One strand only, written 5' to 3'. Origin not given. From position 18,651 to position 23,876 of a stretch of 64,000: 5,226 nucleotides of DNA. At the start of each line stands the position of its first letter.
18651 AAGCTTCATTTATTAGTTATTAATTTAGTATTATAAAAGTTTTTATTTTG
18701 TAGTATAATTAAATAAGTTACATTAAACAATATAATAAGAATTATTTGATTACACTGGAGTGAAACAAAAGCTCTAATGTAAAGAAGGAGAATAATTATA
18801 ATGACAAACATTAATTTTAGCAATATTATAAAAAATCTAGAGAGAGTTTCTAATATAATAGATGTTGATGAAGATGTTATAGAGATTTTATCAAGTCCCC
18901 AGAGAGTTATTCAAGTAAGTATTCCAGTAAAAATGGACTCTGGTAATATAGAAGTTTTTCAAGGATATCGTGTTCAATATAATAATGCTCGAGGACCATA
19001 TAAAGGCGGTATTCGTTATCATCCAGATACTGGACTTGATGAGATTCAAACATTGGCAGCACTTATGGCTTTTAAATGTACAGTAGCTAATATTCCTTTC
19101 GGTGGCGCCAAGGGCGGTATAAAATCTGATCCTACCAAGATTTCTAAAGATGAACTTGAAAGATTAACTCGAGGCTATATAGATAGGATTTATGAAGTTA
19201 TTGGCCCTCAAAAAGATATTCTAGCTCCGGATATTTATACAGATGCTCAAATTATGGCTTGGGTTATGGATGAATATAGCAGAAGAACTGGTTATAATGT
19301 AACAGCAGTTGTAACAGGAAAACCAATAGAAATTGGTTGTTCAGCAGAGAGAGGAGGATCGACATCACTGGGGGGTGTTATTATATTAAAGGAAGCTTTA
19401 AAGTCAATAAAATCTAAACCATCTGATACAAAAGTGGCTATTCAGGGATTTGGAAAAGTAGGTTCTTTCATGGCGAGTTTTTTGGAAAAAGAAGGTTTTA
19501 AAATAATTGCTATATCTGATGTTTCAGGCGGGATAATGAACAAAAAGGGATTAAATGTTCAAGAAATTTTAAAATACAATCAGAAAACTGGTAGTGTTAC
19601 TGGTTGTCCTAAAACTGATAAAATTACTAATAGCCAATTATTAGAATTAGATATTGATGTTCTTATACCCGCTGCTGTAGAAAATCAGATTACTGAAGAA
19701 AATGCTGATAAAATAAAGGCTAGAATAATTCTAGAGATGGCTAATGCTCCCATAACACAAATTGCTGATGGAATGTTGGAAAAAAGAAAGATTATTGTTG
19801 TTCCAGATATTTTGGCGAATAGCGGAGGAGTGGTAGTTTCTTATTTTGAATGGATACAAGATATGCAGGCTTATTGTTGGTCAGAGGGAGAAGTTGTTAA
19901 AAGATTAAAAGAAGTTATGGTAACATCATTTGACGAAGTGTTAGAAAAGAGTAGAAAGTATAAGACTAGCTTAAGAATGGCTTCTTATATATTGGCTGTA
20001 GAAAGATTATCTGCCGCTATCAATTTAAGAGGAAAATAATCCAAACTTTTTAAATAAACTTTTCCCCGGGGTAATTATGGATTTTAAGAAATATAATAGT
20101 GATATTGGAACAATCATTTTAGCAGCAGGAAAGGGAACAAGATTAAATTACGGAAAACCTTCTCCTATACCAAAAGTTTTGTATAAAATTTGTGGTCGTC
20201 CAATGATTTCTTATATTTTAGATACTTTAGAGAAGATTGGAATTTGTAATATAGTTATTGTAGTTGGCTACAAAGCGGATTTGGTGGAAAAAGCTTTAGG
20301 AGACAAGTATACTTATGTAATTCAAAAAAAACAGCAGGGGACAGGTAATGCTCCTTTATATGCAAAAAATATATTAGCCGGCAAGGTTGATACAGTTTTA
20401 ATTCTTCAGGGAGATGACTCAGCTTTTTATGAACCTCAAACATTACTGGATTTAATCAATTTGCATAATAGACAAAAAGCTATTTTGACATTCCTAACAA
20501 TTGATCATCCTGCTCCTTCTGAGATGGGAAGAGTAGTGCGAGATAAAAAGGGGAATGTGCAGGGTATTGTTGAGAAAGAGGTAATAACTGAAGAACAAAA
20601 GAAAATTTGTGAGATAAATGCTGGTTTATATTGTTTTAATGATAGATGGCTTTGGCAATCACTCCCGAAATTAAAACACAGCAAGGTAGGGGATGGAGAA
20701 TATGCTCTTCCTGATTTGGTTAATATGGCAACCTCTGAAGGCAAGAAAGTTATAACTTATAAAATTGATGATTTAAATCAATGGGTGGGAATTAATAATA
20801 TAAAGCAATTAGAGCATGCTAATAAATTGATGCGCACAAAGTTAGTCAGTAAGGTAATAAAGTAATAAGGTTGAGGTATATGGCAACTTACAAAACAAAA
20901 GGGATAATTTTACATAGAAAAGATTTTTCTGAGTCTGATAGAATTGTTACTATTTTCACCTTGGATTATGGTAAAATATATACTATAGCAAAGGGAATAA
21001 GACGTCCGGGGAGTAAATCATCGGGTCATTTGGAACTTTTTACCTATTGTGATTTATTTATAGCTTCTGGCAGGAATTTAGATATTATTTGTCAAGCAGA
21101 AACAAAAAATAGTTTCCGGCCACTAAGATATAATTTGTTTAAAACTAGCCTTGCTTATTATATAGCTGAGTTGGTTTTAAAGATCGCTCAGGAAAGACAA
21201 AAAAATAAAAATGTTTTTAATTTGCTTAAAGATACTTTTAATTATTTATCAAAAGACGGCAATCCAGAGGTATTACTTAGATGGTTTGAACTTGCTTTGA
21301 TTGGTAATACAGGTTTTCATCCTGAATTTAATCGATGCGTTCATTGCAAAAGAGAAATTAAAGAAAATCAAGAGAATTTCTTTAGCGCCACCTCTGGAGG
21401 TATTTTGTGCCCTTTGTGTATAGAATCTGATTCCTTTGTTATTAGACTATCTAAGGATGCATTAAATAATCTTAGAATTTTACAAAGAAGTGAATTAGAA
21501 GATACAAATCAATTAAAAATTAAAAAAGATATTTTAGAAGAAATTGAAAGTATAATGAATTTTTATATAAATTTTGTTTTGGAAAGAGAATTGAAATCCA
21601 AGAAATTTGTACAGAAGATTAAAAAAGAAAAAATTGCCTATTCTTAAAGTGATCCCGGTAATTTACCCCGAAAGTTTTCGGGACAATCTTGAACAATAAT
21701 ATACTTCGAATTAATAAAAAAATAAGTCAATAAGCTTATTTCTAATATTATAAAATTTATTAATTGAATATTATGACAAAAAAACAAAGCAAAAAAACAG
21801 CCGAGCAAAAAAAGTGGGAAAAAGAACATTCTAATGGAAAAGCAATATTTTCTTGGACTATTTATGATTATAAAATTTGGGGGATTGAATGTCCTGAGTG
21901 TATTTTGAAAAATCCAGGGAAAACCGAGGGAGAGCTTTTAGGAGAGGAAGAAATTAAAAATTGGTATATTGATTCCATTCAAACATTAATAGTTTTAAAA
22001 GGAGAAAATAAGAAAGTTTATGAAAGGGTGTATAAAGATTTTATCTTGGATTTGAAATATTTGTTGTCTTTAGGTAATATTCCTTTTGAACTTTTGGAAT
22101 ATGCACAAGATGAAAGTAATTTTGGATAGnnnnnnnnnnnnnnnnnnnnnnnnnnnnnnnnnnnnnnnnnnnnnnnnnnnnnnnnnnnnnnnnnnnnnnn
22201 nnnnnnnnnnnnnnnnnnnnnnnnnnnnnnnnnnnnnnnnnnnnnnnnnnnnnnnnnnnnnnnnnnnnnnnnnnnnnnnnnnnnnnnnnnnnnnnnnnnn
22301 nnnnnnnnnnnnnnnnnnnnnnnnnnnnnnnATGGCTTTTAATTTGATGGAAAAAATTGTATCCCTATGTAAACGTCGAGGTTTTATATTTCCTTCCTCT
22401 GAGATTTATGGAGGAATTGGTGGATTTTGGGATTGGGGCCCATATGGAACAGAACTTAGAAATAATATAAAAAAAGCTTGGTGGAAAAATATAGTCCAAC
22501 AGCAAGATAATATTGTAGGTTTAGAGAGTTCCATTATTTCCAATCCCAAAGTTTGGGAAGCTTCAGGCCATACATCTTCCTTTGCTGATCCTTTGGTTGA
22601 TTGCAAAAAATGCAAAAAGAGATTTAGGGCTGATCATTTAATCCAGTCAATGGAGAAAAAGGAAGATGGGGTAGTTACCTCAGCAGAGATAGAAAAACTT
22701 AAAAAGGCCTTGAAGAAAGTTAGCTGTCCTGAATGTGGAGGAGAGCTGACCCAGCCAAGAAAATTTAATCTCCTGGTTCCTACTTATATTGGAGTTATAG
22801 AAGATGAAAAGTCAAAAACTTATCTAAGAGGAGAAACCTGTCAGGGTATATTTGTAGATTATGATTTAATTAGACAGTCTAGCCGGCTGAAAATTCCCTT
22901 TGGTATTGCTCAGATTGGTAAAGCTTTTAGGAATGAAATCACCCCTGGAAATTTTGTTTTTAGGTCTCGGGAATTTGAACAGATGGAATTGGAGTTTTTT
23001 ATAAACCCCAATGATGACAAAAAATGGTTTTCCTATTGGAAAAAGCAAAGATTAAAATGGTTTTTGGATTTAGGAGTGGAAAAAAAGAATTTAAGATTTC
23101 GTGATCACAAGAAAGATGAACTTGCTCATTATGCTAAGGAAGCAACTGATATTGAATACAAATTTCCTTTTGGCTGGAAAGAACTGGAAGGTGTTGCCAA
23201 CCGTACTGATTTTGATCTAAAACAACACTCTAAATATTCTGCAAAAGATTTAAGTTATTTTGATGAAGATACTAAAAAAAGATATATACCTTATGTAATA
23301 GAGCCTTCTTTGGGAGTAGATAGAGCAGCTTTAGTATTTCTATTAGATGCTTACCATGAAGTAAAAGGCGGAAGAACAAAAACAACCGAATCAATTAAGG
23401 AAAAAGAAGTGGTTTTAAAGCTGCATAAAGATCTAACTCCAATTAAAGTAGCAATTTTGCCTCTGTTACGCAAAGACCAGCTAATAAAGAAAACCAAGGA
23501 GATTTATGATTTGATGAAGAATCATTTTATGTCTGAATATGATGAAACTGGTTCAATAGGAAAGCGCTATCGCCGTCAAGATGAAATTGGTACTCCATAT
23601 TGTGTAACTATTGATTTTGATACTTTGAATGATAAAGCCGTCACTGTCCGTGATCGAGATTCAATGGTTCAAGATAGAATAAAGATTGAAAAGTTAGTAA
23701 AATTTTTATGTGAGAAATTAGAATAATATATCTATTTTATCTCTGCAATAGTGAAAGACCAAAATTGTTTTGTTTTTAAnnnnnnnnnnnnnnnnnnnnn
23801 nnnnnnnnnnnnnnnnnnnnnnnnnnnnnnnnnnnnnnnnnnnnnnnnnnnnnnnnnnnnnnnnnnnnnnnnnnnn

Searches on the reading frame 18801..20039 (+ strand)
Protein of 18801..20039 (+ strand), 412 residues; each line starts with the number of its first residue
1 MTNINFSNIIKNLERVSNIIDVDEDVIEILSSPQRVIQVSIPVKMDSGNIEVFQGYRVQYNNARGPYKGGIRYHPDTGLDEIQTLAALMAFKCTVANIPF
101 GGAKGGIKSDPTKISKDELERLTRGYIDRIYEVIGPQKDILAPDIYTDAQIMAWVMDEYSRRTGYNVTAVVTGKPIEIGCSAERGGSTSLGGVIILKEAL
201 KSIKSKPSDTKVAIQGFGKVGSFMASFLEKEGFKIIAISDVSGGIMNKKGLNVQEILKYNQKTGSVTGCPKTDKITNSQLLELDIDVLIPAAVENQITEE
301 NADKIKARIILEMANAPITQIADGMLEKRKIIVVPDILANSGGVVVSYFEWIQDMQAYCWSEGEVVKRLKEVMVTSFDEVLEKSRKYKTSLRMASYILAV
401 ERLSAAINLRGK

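Call 16: search_protein_families(library=pfam, proteins=[window:18801-20039:+], max_evalue=0.00001)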
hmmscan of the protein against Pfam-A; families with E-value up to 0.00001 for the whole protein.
window:18801-20039:+ (412 aa): 2 families
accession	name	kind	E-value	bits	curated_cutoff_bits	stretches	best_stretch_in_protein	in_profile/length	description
PF00208.27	ELFV_dehydrog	-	2.7e-73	247.1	23.4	1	180-411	2-241/241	Glutamate/Leucine/Phenylalanine/Valine dehydrogenase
PF02812.23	ELFV_dehydrog_N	-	2.2e-55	186.3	25.3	1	33-160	1-128/129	Glu/Leu/Phe/Val dehydrogenase, dimerisation domain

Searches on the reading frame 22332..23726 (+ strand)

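Call 16: search_protein_families(library=pfam, proteins=[window:22332-23726:+], max_evalue=0.00001)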
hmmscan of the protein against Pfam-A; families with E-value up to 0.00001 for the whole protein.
window:22332-23726:+ (464 aa): 2 families
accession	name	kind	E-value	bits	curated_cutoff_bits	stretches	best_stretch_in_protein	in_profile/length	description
PF03129.25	HGTP_anticodon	-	7.4e-20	71.3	21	1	372-460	1-92/94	Anticodon binding domain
PF00587.30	tRNA-synt_2b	-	9.1e-11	42.6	29.3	1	157-335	5-174/179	tRNA synthetase class II core domain (G, H, P, S and T)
